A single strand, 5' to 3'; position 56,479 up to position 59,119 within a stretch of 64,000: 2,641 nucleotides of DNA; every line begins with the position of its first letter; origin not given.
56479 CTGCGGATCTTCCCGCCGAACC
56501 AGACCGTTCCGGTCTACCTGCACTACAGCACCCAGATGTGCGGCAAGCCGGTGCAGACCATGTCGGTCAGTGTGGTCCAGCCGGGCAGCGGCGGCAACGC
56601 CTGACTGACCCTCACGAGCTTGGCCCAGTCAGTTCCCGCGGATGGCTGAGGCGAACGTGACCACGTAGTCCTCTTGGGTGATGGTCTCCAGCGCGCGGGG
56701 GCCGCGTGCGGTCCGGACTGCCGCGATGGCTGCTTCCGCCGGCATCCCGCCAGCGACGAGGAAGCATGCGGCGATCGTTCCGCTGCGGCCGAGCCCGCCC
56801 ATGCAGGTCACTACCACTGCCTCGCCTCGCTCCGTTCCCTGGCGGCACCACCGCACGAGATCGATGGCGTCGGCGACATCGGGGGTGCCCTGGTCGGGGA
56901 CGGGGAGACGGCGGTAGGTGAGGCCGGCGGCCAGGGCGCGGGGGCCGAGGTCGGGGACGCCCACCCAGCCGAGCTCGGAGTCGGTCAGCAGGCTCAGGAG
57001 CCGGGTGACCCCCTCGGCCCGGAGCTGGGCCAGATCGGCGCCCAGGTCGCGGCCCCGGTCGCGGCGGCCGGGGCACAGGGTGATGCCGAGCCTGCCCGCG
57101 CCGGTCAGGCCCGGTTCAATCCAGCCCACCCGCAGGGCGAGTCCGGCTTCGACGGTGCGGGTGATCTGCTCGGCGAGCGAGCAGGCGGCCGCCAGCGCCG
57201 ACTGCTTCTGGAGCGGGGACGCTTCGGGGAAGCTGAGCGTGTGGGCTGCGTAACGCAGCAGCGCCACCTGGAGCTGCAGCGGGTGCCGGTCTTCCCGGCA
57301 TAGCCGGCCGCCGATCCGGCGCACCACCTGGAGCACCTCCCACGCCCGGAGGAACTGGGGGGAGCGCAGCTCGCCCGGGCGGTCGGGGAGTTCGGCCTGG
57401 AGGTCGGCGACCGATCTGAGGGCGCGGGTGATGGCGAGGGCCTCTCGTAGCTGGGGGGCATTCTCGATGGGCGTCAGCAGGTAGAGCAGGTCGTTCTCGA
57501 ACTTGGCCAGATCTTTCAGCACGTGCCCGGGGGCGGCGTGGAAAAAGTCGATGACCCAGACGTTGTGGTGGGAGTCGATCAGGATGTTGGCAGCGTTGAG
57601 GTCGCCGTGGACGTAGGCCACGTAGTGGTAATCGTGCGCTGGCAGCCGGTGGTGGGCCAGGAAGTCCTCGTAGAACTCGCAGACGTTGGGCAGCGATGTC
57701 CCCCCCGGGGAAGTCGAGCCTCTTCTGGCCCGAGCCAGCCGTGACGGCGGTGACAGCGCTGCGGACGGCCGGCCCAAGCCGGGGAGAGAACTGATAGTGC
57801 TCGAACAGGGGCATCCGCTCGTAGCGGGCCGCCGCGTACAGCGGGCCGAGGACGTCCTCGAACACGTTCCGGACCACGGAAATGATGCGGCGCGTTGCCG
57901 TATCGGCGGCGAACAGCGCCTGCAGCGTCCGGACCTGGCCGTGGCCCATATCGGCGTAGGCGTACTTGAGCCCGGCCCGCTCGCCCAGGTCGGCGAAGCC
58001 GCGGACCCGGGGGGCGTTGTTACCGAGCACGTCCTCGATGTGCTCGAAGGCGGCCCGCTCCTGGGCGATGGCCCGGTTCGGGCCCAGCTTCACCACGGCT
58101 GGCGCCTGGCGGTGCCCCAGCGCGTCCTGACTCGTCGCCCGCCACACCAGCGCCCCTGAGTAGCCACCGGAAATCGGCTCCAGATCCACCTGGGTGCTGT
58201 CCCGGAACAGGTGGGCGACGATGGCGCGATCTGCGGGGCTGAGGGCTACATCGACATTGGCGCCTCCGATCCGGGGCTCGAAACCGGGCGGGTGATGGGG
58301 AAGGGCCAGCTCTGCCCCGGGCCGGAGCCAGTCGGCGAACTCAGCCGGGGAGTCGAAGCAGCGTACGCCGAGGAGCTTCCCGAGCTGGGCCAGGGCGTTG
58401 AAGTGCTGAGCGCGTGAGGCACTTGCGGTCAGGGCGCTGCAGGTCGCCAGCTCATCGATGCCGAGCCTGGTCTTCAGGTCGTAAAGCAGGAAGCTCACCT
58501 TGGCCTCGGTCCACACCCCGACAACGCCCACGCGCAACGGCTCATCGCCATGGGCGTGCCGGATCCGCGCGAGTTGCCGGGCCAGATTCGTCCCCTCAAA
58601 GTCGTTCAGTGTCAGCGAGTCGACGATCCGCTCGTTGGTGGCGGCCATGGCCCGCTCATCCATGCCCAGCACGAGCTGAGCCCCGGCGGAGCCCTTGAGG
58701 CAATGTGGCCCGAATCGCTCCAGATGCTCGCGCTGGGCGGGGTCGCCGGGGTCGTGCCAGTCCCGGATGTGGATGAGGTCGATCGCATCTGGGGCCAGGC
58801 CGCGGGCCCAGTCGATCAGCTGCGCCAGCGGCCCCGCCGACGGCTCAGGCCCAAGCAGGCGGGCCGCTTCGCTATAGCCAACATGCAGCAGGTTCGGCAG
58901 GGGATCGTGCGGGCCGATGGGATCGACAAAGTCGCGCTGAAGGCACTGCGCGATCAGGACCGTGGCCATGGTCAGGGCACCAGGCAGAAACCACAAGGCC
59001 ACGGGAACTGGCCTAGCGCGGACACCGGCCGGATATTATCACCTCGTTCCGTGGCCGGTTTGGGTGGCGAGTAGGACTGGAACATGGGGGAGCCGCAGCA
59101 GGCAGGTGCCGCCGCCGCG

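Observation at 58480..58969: Nicotinamidase-like domain keeps its metal ligands but lacks the catalytic cysteine (Cys to Lys)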

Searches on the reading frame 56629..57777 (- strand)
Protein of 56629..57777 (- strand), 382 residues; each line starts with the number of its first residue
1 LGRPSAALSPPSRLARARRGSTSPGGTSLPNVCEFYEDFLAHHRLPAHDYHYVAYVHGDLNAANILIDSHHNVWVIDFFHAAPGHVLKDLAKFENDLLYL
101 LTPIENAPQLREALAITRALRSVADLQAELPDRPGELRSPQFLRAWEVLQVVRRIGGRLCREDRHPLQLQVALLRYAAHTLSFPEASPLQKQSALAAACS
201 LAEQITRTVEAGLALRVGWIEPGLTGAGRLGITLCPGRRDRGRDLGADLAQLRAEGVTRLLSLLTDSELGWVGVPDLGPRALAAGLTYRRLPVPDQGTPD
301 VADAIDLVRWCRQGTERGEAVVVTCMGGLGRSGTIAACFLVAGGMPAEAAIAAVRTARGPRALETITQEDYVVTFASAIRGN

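Call 3: search_protein_families(library=pfam, proteins=[window:56629-57777:-], max_evalue=0.1)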
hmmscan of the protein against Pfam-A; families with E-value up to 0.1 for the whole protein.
window:56629-57777:- (382 aa): 14 families
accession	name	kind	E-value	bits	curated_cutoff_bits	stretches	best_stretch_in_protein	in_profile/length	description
PF19974.5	TCAD9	-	5e-32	112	40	1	20-181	268-428/429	Ternary complex associated domain 9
PF22785.1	Tc-R-P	-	2.7e-12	47.6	27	1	248-344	15-105/106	Polymorphic toxin system, DSP-PTPase phosphatase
PF22784.1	PTP-SAK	-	1.2e-11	45.3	27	1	247-350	22-119/153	Swiss Army Knife protein, DSP-PTPase phosphatase domain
PF05706.17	CDKN3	-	2.9e-10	40.5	20.7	1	230-341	43-156/168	Cyclin-dependent kinase inhibitor 3 (CDKN3)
PF14566.11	PTPlike_phytase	-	1.1e-06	29.3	27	1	283-338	99-153/158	Inositol hexakisphosphate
PF00782.25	DSPc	-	6.5e-06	26.4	33.5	1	298-360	56-115/133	Dual specificity phosphatase, catalytic domain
PF00102.32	Y_phosphatase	-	0.00031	20.9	20.9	1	294-371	143-225/234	Protein-tyrosine phosphatase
PF01636.29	APH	-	0.00034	20.9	23.2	1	44-93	157-209/239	Phosphotransferase enzyme family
PF01163.29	RIO1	-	0.00085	19.4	22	1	50-79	121-149/187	RIO domain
PF06293.20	Kdo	-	0.016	15.1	21.3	1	48-81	132-169/207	Lipopolysaccharide kinase (Kdo/WaaP) family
PF01633.27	Choline_kinase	-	0.018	14.8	29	1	47-93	156-203/300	Choline/ethanolamine kinase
PF00069.31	Pkinase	-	0.067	13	31.7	1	51-82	115-146/263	Protein kinase domain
PF07714.23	PK_Tyr_Ser-Thr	-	0.08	12.7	23.1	0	54-78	122-146/258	Protein tyrosine and serine/threonine kinase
PF22741.1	PTP-NADK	-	0.085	12.7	27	0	289-352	80-143/163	DSP-PTPase phosphatase fused to NAD+ Kinase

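Call 4: search_protein_families(library=ncbifam, proteins=[window:56629-57777:-], max_evalue=0.1)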
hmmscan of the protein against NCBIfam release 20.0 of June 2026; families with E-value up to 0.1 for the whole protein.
window:56629-57777:- (382 aa): 7 families
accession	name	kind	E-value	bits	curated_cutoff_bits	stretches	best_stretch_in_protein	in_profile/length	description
NF002475.0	PRK01723.1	equivalog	1.1e-05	24.6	142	1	50-79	159-188/241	3-deoxy-D-manno-octulosonic acid kinase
NF009025.0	PRK12361.1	equivalog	0.00045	18.6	505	1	281-343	137-199/546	hypothetical protein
NF038151.1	lanthi_synth_III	equivalog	0.0038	15.6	575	1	49-83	351-385/833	class III lanthionine synthetase LanKC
TIGR02906.1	spore_CotS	subfamily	0.017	14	172.7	1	54-95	189-229/314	CotS family spore coat protein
TIGR03724.2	arch_bud32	equivalog_domain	0.019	14.4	125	1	51-79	102-129/193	KEOPS complex kinase/ATPase Bud32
NF041348.1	XopH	equivalog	0.056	12.7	500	1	283-337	239-292/368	type III secretion system effector XopH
NF003558.0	PRK05231.1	equivalog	0.081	11.9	271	0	35-96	172-230/322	homoserine kinase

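Call 43: search_protein_families(library=padloc, proteins=[window:56629-57777:-], max_evalue=0.01)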
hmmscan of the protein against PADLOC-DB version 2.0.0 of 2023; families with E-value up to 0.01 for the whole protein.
window:56629-57777:- (382 aa): 2 families
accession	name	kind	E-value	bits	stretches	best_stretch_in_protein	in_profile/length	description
PDLC04138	mad6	-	0.0046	13.9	1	53-78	172-197/659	mads_6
PDLC04047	PD-T4-6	-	0.0061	13.7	1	50-78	127-155/327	-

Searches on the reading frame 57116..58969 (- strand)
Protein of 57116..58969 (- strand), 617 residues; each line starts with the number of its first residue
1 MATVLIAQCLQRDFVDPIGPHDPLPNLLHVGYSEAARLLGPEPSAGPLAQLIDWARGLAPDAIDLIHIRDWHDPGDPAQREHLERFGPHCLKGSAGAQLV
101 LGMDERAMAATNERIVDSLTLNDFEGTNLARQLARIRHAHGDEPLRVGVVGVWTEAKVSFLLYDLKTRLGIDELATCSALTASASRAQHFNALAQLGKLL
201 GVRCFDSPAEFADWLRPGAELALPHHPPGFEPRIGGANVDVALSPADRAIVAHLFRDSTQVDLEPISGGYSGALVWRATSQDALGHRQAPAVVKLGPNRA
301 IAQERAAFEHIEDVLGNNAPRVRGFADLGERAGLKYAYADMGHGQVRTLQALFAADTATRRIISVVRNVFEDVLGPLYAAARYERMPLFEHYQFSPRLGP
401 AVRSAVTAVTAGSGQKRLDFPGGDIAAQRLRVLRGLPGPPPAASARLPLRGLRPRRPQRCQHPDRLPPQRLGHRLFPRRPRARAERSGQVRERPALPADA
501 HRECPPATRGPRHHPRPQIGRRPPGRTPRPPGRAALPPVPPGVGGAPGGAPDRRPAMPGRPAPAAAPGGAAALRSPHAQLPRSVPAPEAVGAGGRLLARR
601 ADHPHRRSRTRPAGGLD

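Call 3: search_protein_families(library=pfam, proteins=[window:57116-58969:-], max_evalue=0.1)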
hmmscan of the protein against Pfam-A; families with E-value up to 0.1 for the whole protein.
window:57116-58969:- (617 aa): 2 families
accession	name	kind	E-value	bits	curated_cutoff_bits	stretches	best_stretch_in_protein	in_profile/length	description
PF19974.5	TCAD9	-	8.3e-27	94.8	40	1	261-413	4-173/429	Ternary complex associated domain 9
PF00857.26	Isochorismatase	-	4.4e-05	24.1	27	1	49-196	31-163/175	Isochorismatase domain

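Call 4: search_protein_families(library=ncbifam, proteins=[window:57116-58969:-], max_evalue=0.1)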
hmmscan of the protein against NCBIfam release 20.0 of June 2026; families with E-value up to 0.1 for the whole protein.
window:57116-58969:- (617 aa): 0 families

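Call 43: search_protein_families(library=padloc, proteins=[window:57116-58969:-], max_evalue=0.01)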
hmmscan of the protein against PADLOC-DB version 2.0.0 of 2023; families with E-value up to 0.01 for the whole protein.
window:57116-58969:- (617 aa): 0 families
